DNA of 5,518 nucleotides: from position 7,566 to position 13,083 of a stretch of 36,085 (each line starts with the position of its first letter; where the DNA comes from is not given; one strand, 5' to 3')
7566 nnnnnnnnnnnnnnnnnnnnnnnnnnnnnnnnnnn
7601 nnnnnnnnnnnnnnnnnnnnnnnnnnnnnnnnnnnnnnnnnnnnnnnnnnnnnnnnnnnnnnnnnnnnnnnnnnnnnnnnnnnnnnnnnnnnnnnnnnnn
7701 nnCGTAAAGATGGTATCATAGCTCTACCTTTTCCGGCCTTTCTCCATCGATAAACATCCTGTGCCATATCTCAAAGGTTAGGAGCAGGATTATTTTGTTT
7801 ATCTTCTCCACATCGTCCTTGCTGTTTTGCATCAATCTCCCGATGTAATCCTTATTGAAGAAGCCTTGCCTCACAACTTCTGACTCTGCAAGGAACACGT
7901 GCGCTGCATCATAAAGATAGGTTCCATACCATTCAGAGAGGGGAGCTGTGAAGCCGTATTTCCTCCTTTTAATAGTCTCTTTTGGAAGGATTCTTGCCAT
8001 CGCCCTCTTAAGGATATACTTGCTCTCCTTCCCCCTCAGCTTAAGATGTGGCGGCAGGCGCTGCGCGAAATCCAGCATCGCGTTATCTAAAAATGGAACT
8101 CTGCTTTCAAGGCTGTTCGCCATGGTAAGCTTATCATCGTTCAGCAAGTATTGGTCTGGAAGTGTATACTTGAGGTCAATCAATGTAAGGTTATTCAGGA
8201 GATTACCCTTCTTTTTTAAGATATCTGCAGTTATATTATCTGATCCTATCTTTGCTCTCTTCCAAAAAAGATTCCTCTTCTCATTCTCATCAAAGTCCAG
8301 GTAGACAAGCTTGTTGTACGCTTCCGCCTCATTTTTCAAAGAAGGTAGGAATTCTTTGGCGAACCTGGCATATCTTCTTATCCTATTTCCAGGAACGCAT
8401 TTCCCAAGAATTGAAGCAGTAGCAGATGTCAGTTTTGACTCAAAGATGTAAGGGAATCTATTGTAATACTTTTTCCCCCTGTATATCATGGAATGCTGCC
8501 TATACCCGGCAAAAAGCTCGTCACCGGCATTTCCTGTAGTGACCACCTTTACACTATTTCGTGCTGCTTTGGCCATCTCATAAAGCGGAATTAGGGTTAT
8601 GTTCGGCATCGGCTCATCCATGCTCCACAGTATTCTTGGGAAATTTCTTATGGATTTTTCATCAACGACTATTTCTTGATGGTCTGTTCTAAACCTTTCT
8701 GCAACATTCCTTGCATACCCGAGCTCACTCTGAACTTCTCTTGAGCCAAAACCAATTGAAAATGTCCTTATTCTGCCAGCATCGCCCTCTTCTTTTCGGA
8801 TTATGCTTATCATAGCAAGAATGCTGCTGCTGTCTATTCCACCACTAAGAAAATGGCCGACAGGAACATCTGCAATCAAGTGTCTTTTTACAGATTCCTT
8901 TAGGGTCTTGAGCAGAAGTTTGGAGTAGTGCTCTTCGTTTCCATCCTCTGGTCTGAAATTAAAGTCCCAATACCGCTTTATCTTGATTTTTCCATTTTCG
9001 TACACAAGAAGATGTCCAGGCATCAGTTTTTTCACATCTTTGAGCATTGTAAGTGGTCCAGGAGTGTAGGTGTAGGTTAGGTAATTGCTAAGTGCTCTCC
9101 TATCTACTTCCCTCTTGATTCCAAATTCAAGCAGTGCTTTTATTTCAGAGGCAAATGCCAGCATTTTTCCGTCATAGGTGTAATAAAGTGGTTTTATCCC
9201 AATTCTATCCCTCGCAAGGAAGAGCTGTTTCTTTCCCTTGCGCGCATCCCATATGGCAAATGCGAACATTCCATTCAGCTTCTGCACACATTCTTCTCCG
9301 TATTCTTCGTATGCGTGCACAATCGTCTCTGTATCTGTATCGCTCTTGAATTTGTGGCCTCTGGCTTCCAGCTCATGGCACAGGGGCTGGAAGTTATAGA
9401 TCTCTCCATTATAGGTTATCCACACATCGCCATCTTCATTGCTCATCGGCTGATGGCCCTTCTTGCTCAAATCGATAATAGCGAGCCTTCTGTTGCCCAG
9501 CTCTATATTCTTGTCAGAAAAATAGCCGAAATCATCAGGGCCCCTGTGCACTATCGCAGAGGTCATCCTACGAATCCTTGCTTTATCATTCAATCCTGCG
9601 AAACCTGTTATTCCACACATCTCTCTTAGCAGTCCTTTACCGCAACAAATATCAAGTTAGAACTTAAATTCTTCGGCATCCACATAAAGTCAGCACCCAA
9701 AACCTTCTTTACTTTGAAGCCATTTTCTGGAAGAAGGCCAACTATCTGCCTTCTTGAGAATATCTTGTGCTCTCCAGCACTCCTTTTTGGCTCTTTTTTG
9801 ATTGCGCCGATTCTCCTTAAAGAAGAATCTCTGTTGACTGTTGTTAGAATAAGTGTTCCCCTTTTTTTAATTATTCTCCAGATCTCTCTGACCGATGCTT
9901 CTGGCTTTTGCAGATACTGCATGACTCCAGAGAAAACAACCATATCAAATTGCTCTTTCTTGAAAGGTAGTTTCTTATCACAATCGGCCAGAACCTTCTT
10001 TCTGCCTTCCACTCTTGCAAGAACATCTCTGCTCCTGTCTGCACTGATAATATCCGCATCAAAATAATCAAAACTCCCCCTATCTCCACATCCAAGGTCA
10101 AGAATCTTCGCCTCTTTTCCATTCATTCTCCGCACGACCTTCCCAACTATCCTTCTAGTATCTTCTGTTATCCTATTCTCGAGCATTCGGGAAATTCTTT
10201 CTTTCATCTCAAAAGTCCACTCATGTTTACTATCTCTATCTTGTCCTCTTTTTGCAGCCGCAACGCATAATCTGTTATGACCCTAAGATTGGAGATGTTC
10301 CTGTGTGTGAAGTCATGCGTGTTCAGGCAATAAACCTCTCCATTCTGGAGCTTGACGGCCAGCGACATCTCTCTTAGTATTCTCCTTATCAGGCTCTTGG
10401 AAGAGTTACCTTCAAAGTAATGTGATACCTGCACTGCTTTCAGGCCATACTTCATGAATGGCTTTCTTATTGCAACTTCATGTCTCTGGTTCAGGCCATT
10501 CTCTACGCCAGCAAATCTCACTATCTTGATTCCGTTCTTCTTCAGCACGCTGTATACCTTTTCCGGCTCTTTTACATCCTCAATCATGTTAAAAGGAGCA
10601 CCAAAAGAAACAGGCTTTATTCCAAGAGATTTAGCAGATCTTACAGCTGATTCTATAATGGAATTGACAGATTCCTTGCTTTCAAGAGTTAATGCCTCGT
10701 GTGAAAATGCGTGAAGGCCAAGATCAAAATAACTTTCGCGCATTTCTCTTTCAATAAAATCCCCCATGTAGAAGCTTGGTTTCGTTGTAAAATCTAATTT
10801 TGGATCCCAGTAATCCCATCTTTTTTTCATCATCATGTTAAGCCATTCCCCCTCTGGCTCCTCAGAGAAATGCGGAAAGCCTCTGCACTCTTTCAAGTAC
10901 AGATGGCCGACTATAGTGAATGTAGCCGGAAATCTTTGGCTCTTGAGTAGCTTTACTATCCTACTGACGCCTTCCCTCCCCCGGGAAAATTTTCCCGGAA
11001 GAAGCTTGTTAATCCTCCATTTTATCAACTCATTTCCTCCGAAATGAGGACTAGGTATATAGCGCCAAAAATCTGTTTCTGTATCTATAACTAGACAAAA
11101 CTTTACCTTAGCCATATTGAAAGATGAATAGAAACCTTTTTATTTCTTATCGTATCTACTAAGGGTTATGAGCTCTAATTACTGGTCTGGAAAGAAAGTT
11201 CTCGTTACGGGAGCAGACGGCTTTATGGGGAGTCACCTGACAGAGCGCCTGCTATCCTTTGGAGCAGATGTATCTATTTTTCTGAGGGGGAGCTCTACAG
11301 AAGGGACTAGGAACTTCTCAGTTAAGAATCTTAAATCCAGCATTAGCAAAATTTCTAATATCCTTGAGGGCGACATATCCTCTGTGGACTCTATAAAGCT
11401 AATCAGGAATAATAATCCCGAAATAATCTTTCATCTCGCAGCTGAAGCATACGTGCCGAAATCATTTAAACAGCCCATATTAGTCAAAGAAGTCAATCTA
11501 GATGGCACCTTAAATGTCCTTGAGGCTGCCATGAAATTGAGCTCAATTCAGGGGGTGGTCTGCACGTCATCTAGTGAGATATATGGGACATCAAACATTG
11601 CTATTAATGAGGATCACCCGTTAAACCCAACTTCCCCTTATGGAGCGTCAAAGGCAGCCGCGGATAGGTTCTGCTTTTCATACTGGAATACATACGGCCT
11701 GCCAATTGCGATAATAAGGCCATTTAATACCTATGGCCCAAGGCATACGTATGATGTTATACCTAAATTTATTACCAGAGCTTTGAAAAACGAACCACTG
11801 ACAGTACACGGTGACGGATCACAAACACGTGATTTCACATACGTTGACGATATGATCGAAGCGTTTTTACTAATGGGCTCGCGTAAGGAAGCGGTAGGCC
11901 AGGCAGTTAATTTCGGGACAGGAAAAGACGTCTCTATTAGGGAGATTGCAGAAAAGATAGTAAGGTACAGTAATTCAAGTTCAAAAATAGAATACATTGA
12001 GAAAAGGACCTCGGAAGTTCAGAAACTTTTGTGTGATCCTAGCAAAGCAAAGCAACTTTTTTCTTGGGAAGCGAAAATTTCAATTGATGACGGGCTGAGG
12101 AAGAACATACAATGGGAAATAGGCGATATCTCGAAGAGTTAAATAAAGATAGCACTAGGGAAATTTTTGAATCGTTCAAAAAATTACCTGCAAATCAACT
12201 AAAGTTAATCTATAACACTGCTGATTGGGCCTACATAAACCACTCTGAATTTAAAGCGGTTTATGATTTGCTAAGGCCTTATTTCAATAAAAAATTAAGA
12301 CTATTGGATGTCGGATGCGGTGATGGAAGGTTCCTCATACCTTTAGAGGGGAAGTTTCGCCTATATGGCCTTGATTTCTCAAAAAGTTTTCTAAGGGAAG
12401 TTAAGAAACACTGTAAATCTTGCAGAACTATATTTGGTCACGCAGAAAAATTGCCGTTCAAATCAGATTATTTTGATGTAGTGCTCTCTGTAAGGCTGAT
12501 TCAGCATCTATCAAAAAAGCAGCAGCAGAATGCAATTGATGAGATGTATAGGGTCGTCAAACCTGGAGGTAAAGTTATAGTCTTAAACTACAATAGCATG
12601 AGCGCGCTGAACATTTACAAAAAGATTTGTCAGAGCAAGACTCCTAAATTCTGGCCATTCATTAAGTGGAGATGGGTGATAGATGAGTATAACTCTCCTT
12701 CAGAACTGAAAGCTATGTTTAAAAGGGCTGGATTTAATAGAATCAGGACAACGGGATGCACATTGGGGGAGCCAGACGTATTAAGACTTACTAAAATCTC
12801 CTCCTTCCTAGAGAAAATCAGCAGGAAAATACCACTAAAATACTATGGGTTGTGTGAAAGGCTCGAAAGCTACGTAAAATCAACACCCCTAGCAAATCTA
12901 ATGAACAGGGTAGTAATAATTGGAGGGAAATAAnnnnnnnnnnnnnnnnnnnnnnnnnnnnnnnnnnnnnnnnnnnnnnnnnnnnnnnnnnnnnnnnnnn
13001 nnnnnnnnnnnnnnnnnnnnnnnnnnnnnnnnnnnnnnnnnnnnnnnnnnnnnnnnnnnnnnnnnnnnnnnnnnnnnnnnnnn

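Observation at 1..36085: Archaeal AglB/dolichol glycosylation locus loaded with bacterial LPS/O-antigen-type modules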

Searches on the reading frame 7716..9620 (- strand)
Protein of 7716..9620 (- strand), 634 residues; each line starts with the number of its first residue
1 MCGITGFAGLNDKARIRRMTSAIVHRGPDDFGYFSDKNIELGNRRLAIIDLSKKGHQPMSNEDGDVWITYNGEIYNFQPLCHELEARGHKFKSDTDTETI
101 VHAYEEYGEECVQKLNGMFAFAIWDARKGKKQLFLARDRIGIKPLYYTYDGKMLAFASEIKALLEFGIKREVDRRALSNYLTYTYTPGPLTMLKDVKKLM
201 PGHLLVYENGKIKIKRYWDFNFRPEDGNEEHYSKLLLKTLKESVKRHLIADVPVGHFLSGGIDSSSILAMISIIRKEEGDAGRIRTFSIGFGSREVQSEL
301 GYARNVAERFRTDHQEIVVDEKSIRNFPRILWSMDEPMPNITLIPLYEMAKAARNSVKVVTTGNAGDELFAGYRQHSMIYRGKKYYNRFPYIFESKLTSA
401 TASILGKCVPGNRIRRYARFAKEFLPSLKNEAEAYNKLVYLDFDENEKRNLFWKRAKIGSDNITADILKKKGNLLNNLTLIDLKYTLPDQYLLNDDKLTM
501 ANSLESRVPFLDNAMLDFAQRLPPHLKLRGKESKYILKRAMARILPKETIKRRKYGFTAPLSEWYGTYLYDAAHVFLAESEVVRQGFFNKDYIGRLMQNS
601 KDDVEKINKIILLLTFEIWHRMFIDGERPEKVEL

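Call 4: search_protein_families(library=pfam, proteins=[window:7716-9620:-], max_evalue=0.001)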
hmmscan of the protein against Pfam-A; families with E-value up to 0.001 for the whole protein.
window:7716-9620:- (634 aa): 3 families
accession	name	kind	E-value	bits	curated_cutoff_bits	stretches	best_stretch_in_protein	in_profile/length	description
PF00733.27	Asn_synthase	-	2.7e-84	284.3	21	1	237-621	3-354/354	Asparagine synthase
PF13537.11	GATase_7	-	8.7e-50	168.3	25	1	44-164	2-122/123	Glutamine amidotransferase domain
PF13522.11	GATase_6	-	7.9e-47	159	27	1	28-159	1-130/130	Glutamine amidotransferase domain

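Call 9: search_protein_families(library=ncbifam, proteins=[window:7716-9620:-], max_evalue=0.00001)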
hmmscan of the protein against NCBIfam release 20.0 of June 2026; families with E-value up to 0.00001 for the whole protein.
window:7716-9620:- (634 aa): 9 families
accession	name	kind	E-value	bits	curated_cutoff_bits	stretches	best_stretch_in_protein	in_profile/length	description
TIGR03108.1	eps_aminotran_1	hypoth_equivalog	6.3e-153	510.7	816.9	1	1-614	1-619/628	XrtA/PEP-CTERM system amidotransferase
TIGR01536.1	asn_synth_AEB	equivalog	1.9e-148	495.7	267.1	1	2-557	1-517/517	asparagine synthase (glutamine-hydrolyzing)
TIGR03104.1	trio_amidotrans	equivalog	1.7e-126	422.9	570.1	2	1-382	1-389/589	N-acetylglutaminylglutamine amidotransferase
NF006949.0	PRK09431.1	equivalog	1.5e-95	320.9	499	3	1-165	1-167/554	asparagine synthase B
NF033535.1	lass_lactam_cya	exception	1.1e-81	275.4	525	2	1-370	1-376/668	lasso peptide isopeptide bond-forming cyclase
NF033561.1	macrolact_Ik_Al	subfamily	4.2e-19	68.6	300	1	131-371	91-332/561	albusnodin/ikarugamycin family macrolactam cyclase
TIGR01135.1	glmS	equivalog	3.6e-13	48.9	418.05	1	58-166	86-200/607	glutamine--fructose-6-phosphate transaminase (isomerizing)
NF001484.0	PRK00331.1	subfamily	8.6e-13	47.5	381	1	57-166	86-201/601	isomerizing glutamine--fructose-6-phosphate transaminase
TIGR01134.1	purF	equivalog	3e-10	40.1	350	1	54-173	82-210/432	amidophosphoribosyltransferase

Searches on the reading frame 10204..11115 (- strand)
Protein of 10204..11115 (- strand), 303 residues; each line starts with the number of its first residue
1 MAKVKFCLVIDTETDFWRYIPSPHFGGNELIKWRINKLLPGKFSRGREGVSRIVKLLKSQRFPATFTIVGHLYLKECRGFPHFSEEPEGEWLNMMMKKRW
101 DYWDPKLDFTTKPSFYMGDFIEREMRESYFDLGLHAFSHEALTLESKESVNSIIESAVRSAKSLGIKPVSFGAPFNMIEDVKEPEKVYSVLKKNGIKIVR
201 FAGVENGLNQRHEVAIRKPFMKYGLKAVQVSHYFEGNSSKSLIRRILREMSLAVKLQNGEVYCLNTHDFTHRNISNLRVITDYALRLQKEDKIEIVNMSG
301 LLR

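Call 4: search_protein_families(library=pfam, proteins=[window:10204-11115:-], max_evalue=0.001)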
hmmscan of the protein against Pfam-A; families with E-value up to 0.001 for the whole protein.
window:10204-11115:- (303 aa): 1 family
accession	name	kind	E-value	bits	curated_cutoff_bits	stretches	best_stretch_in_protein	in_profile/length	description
PF01522.26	Polysacc_deac_1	-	1.6e-06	28.5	23.1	1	48-175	19-105/124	Polysaccharide deacetylase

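Call 31: search_protein_families(library=ncbifam, proteins=[window:10204-11115:-], max_evalue=0.001)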
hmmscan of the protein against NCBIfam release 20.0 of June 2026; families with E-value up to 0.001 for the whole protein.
window:10204-11115:- (303 aa): 0 families

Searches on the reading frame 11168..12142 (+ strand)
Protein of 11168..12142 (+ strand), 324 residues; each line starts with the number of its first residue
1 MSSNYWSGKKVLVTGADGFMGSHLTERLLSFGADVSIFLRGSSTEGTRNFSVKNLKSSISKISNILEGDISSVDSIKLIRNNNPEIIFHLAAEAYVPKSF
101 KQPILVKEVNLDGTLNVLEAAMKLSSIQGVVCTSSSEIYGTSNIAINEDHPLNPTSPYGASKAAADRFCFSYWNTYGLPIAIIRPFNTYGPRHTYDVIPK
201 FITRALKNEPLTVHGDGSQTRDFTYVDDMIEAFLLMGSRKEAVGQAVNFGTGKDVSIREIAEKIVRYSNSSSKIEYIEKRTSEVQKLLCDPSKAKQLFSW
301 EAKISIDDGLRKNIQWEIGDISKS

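Call 5: search_protein_families(library=pfam, proteins=[window:11168-12142:+], max_evalue=0.001)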
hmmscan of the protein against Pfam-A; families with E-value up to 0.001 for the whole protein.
window:11168-12142:+ (324 aa): 7 families
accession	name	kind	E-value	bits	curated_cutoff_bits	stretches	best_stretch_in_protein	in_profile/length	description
PF16363.11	GDP_Man_Dehyd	-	3.5e-66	224.4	27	1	12-312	1-331/332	GDP-mannose 4,6 dehydratase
PF01370.27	Epimerase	-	4.2e-57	193.8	20.9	1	11-249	1-239/240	NAD dependent epimerase/dehydratase family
PF02719.21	Polysacc_synt_2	-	4.3e-20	72.5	20.2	1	11-277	1-256/293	Polysaccharide biosynthesis protein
PF01073.25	3Beta_HSD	-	4.6e-20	72.2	22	1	12-235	1-227/280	3-beta hydroxysteroid dehydrogenase/isomerase family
PF07993.18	NAD_binding_4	-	9.5e-13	48.3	20.1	1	13-190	1-209/258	Male sterility protein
PF04321.23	RmlD_sub_bind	-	7.1e-12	45.4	27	1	10-272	2-235/287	RmlD substrate binding domain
PF00106.31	adh_short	-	0.0002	21.3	26.6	0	9-169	1-160/195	short chain dehydrogenase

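Call 9: search_protein_families(library=ncbifam, proteins=[window:11168-12142:+], max_evalue=0.00001)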
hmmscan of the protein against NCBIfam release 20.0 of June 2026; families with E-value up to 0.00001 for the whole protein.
window:11168-12142:+ (324 aa): 27 families (the best 25 are shown)
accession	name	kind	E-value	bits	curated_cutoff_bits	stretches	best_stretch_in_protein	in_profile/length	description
TIGR04180.1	EDH_00030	hypoth_equivalog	1.3e-75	254.3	475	1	11-304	1-296/297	NAD-dependent 4,6-dehydratase LegB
TIGR01181.1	dTDP_gluc_dehyt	equivalog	2.7e-57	194.3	365.1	1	10-318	1-312/321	dTDP-glucose 4,6-dehydratase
TIGR01179.1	galE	equivalog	1.8e-41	142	262.3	1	10-317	1-325/332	UDP-glucose 4-epimerase GalE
TIGR02622.1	CDP_4_6_dhtase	equivalog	2e-38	132.5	278.45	1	6-316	2-329/352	CDP-glucose 4,6-dehydratase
NF011728.1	PRK15181.1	equivalog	3.1e-34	118.5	760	1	8-320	15-340/348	Vi polysaccharide biosynthesis UDP-N-acetylglucosaminuronic acid C-4 epimerase TviC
NF007582.0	PRK10217.1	equivalog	1.9e-33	116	698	1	9-319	2-333/355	dTDP-glucose 4,6-dehydratase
NF007490.0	PRK10084.1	subfamily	9e-33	113.7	649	1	10-318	2-335/361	dTDP-glucose 4,6-dehydratase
TIGR01472.1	gmd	equivalog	3.7e-30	105.3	415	1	9-269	1-269/342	GDP-mannose 4,6-dehydratase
NF008872.0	PRK11908.1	equivalog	1.6e-25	89.9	294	1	9-314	2-332/349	bifunctional UDP-4-keto-pentose/UDP-xylose synthase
TIGR02197.1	heptose_epim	equivalog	4.9e-25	88.4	274.6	1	11-316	1-312/316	ADP-glyceromanno-heptose 6-epimerase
NF047922.1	GDPFucSynFcl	equivalog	2.6e-22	79.7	500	1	113-319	84-303/308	GDP-L-fucose synthase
NF042423.1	oxyalk_red_Shew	equivalog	5e-21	75.1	580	1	9-266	9-255/331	2-alkyl-3-oxoalkanoate reductase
NF007956.0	PRK10675.1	subfamily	2.9e-20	72.7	394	1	10-317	2-329/338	UDP-glucose 4-epimerase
NF005998.1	PRK08125.1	equivalog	1.3e-19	70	777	1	9-270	316-587/649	bifunctional UDP-4-amino-4-deoxy-L-arabinose formyltransferase/UDP-glucuronic acid oxidase ArnA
NF043036.1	ErythonDh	equivalog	1.8e-18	66.8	325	1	10-169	2-160/321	D-erythronate dehydrogenase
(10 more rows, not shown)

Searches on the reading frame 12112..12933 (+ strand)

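Call 5: search_protein_families(library=pfam, proteins=[window:12112-12933:+], max_evalue=0.001)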
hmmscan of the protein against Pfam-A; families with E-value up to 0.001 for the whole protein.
window:12112-12933:+ (273 aa): 9 families
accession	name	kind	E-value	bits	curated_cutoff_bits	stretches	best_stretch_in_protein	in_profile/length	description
PF08241.18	Methyltransf_11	-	3.2e-21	76.2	21.2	1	65-157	1-95/95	Methyltransferase domain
PF13649.12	Methyltransf_25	-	7e-21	75.2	27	1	65-153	2-97/97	Methyltransferase domain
PF13847.12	Methyltransf_31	-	2.7e-16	60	27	1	59-207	2-145/145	Methyltransferase domain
PF13489.12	Methyltransf_23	-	3.2e-14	53.4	27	1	47-209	9-160/164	Methyltransferase domain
PF08242.18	Methyltransf_12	-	2e-13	51.3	30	1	65-154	1-97/98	Methyltransferase domain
PF01209.24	Ubie_methyltran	-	4.5e-13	49.5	20.1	1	61-217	48-222/233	ubiE/COQ5 methyltransferase family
PF07021.18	MetW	-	7.7e-05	22.8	21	1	60-157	13-107/193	Methionine biosynthesis protein MetW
PF02353.26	CMAS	-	0.00011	22.1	27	1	62-159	64-166/273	Mycolic acid cyclopropane synthetase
PF20922.3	Anamorsin_N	-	0.00059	20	27.1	1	115-160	46-90/163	Anamorsin, N-terminal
